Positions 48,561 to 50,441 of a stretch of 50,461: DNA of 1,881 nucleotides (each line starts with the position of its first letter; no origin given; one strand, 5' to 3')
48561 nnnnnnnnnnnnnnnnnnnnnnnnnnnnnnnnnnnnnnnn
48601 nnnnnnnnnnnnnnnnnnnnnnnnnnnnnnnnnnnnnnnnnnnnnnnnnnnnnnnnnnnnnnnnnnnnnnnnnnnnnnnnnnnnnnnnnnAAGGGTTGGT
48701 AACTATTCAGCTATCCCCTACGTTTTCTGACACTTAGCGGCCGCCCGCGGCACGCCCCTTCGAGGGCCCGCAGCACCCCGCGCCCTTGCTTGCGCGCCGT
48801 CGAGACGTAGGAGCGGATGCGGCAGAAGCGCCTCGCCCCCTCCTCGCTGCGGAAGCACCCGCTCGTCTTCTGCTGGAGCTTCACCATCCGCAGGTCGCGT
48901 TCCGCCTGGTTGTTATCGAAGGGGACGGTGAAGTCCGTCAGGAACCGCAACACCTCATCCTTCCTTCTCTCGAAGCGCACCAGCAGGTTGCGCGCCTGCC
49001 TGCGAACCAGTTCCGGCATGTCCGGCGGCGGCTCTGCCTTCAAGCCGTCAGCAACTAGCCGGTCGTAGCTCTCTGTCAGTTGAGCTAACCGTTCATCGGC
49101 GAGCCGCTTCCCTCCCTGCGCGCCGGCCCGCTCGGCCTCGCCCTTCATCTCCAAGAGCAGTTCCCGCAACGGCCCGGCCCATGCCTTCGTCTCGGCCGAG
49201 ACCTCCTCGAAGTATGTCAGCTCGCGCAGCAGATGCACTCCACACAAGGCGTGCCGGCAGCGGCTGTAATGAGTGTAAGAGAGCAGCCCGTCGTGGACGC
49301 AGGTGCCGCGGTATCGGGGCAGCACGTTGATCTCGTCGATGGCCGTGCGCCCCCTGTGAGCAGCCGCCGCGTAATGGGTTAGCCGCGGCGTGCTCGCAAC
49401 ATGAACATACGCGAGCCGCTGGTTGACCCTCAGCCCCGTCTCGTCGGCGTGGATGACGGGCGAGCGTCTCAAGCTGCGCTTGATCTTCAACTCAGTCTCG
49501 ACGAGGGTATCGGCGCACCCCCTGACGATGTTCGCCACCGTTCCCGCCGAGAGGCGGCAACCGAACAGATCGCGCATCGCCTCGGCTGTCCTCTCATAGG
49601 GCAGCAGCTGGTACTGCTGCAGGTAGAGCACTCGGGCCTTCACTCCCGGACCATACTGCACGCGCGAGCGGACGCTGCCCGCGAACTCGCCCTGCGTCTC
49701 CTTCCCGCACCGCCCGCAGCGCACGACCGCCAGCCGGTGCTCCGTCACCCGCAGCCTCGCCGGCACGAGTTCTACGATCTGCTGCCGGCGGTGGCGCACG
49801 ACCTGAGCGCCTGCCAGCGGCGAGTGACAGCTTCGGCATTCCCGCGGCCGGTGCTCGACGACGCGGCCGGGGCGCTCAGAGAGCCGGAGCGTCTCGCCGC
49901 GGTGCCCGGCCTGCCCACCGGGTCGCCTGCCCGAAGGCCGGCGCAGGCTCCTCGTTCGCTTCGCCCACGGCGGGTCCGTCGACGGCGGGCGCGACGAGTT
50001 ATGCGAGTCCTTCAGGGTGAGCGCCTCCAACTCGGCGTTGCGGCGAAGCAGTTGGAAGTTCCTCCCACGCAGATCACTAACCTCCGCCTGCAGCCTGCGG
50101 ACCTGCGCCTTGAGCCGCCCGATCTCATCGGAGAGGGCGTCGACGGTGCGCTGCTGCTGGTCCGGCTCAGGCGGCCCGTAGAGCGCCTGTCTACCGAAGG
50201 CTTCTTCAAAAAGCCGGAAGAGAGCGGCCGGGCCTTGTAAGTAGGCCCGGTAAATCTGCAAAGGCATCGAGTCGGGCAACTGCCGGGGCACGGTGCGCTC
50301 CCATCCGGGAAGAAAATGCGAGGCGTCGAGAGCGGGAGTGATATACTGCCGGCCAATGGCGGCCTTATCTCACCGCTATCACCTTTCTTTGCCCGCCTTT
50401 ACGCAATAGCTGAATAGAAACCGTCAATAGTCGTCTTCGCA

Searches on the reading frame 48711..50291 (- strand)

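Call 85: search_protein_families(library=pfam, proteins=[window:48711-50291:-], max_evalue=0.00001)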
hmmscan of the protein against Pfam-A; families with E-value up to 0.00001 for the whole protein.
window:48711-50291:- (526 aa): 3 families
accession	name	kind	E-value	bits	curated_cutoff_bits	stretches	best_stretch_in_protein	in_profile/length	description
PF03050.20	DDE_Tnp_IS66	-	6.3e-51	173.9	23.1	1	211-487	2-283/284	Transposase IS66 family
PF20042.4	DUF6444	-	2.4e-11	44.5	27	1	61-134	15-83/85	Family of unknown function (DUF6444)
PF13005.12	zf-IS66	-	2.8e-06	28.1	27.3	1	149-196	1-46/46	zinc-finger binding domain of transposase IS66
